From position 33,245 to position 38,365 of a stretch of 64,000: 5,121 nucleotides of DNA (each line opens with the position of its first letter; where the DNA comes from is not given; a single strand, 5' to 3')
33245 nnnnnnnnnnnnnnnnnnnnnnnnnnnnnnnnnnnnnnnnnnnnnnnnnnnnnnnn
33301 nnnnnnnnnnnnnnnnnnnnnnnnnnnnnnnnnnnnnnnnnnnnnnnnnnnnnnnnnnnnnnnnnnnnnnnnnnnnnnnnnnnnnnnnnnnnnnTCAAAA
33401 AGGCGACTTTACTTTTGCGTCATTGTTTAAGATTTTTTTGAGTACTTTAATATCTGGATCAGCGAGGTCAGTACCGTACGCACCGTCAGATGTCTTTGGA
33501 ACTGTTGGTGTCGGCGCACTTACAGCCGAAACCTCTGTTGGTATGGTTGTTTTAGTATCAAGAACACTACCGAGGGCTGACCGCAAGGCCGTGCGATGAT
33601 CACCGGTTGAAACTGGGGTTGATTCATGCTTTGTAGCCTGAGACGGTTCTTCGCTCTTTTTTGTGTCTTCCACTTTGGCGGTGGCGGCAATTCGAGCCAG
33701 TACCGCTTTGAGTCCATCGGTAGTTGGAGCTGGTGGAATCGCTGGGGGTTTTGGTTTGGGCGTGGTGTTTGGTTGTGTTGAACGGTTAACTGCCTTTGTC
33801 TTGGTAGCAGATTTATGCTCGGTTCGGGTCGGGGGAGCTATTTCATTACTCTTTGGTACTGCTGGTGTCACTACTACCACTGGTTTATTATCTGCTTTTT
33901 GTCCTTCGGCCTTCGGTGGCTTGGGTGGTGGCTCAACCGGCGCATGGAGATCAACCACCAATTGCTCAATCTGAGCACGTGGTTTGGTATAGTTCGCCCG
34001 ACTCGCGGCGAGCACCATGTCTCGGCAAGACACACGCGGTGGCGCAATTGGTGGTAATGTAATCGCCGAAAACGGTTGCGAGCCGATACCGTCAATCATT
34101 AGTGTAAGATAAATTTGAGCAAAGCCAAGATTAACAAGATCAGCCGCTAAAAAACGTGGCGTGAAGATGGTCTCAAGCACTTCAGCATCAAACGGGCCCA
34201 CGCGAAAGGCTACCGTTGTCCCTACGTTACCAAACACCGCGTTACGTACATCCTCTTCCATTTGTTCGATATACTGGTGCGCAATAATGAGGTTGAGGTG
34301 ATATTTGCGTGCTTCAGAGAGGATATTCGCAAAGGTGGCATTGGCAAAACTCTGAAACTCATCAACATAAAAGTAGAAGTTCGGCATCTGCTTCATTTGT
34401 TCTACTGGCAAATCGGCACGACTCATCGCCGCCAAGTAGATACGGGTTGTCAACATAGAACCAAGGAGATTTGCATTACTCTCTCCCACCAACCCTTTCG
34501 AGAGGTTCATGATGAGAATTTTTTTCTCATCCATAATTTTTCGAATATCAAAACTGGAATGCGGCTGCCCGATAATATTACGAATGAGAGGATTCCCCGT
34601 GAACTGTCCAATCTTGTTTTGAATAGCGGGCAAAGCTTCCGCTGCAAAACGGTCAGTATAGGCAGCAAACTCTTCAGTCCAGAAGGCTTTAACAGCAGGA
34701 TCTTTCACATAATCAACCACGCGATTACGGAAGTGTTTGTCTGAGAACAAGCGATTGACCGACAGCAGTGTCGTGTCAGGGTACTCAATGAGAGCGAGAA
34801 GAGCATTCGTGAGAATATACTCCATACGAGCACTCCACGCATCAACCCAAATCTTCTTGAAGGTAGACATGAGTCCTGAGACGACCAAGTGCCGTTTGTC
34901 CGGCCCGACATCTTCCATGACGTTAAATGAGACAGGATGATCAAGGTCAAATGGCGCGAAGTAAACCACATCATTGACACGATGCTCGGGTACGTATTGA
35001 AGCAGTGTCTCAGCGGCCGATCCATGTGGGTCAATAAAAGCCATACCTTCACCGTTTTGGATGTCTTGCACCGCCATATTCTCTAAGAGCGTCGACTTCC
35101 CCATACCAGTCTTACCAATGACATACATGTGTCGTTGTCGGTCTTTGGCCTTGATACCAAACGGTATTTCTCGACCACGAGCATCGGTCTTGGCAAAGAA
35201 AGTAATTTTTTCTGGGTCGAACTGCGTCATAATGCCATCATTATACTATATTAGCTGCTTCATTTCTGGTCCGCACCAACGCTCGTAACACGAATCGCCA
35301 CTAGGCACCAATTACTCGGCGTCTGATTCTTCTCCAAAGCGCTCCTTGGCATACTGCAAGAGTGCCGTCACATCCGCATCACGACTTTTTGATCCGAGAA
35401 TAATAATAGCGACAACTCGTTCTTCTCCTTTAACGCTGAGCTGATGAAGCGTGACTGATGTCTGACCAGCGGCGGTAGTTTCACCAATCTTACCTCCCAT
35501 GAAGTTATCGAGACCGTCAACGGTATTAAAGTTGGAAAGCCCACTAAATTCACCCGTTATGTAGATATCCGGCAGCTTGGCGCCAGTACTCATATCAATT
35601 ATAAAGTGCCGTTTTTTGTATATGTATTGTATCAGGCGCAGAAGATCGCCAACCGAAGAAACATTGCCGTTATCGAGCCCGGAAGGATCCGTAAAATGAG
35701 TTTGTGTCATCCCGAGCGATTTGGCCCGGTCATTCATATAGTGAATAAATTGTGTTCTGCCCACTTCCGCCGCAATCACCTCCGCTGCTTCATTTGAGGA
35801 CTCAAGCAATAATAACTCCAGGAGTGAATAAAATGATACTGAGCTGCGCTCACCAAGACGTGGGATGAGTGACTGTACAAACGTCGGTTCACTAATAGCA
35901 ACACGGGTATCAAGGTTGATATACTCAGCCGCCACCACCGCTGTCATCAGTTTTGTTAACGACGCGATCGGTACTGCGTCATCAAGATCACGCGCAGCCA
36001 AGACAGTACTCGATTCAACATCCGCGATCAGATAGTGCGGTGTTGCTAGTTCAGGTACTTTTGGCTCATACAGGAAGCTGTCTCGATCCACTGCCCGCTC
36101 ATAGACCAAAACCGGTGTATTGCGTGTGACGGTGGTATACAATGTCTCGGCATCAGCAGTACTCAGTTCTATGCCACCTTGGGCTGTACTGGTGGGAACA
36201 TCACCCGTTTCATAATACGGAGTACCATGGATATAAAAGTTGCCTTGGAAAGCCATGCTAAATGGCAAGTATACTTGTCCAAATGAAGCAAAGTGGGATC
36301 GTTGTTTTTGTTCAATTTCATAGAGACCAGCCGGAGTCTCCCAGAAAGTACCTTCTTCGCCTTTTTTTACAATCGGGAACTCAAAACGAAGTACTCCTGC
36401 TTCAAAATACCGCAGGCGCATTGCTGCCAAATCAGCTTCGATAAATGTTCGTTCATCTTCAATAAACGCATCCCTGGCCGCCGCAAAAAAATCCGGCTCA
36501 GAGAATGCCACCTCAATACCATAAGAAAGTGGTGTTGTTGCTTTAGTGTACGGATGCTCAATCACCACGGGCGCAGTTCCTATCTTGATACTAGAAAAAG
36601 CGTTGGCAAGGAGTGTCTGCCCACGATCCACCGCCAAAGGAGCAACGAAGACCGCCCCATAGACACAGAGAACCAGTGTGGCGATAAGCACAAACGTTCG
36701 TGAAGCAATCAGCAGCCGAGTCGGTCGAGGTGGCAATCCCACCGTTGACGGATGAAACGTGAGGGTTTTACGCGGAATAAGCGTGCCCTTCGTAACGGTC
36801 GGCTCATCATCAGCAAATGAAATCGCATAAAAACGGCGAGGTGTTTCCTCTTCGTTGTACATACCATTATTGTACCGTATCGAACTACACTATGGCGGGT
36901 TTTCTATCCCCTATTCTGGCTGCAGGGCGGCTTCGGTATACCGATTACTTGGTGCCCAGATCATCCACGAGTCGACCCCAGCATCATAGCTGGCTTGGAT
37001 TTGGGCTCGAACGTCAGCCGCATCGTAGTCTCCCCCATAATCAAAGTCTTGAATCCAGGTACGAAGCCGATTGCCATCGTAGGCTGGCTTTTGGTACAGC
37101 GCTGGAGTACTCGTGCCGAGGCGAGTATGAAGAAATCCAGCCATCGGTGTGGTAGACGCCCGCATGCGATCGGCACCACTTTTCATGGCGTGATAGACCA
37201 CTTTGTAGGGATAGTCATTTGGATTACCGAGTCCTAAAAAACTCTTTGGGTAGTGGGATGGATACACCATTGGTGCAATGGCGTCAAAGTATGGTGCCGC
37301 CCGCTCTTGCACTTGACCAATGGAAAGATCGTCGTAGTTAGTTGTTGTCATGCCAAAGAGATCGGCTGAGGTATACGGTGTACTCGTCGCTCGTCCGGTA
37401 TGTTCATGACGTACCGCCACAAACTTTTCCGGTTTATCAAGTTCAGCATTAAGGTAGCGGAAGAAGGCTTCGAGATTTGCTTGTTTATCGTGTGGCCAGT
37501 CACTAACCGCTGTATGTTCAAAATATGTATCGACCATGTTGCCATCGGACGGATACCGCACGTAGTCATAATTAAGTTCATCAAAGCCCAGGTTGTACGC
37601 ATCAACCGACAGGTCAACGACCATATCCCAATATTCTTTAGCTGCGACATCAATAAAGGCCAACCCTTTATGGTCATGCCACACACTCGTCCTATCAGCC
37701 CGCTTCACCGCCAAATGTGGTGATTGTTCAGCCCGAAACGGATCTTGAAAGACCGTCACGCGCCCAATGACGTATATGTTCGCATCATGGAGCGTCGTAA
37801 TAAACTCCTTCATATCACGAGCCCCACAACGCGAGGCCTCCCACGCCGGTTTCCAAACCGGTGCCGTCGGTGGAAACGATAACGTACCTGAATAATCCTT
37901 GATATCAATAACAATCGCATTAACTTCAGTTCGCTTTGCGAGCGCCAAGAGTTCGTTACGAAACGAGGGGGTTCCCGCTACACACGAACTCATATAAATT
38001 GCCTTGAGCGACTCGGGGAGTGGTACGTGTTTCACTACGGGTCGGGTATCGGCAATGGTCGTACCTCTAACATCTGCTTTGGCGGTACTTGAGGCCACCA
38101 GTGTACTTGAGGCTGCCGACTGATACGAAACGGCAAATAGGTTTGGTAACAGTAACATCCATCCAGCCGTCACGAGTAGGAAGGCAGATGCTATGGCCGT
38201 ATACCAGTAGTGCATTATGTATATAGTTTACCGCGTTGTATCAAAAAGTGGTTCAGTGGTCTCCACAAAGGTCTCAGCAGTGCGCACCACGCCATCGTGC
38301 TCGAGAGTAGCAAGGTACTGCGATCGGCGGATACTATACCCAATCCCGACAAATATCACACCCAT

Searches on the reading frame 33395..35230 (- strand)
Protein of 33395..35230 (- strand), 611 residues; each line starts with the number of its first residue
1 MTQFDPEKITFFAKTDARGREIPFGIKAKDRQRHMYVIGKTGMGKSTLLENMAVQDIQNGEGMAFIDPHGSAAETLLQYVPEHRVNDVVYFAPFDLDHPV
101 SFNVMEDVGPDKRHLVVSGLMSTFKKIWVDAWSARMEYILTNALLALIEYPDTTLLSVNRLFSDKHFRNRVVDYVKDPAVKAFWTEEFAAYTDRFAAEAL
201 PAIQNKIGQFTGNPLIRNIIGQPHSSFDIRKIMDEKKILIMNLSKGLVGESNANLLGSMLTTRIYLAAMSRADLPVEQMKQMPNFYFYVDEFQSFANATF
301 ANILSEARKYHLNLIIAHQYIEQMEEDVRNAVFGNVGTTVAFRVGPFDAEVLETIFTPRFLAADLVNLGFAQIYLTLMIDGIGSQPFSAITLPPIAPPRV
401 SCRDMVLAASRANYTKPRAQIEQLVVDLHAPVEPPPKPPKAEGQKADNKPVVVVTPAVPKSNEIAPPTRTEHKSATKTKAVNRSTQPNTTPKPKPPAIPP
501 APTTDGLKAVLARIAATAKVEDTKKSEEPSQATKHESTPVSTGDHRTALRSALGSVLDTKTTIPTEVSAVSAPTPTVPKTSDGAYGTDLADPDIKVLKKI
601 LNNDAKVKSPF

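Call 8: search_protein_families(library=pfam, proteins=[window:33395-35230:-], max_evalue=0.001)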
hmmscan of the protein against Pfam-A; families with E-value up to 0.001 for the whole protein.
window:33395-35230:- (611 aa): 3 families
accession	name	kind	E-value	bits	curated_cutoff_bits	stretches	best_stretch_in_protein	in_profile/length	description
PF10412.15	TrwB_AAD_bind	-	2.6e-08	33.6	20.5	1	27-344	10-310/387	Type IV secretion-system coupling protein DNA-binding domain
PF01935.23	DUF87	-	6.1e-06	26.9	23.2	1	19-81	9-69/220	Helicase HerA, central domain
PF12696.13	TraG-D_C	-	9.2e-06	26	22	1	285-352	2-72/126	TraM recognition site of TraD and TraG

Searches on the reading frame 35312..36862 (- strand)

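Call 8: search_protein_families(library=pfam, proteins=[window:35312-36862:-], max_evalue=0.001)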
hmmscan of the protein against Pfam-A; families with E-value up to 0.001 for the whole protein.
window:35312-36862:- (516 aa): 3 families
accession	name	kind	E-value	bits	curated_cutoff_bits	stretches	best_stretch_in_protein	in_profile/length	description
PF00768.25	Peptidase_S11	-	4.8e-30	105.2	27.6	1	268-488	6-235/239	D-alanyl-D-alanine carboxypeptidase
PF03734.19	YkuD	-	5.2e-13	50.2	23.4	1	139-253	2-146/146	L,D-transpeptidase catalytic domain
PF13354.11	Beta-lactamase2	-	4.9e-08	33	22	1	281-417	6-149/214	Beta-lactamase enzyme family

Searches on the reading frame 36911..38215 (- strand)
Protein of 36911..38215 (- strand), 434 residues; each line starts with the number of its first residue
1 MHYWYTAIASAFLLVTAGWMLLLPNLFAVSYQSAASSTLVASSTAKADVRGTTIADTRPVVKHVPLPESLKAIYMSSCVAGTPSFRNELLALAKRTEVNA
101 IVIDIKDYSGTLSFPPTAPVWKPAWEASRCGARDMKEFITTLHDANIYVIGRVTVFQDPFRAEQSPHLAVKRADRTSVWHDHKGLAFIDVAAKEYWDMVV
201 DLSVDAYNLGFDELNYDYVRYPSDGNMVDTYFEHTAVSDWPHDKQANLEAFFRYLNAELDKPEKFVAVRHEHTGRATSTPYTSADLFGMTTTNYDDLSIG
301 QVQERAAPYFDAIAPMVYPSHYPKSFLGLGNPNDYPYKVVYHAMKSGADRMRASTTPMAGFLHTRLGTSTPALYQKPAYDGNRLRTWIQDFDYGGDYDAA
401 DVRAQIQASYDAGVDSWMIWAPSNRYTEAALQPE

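Call 9: search_protein_families(library=pfam, proteins=[window:36911-38215:-], max_evalue=0.001)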
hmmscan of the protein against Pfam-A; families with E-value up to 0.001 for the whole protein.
window:36911-38215:- (434 aa): 1 family
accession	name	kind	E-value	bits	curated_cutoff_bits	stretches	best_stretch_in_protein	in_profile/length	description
PF13200.12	DUF4015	-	2.6e-76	257.1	27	1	72-426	1-313/313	Putative glycosyl hydrolase domain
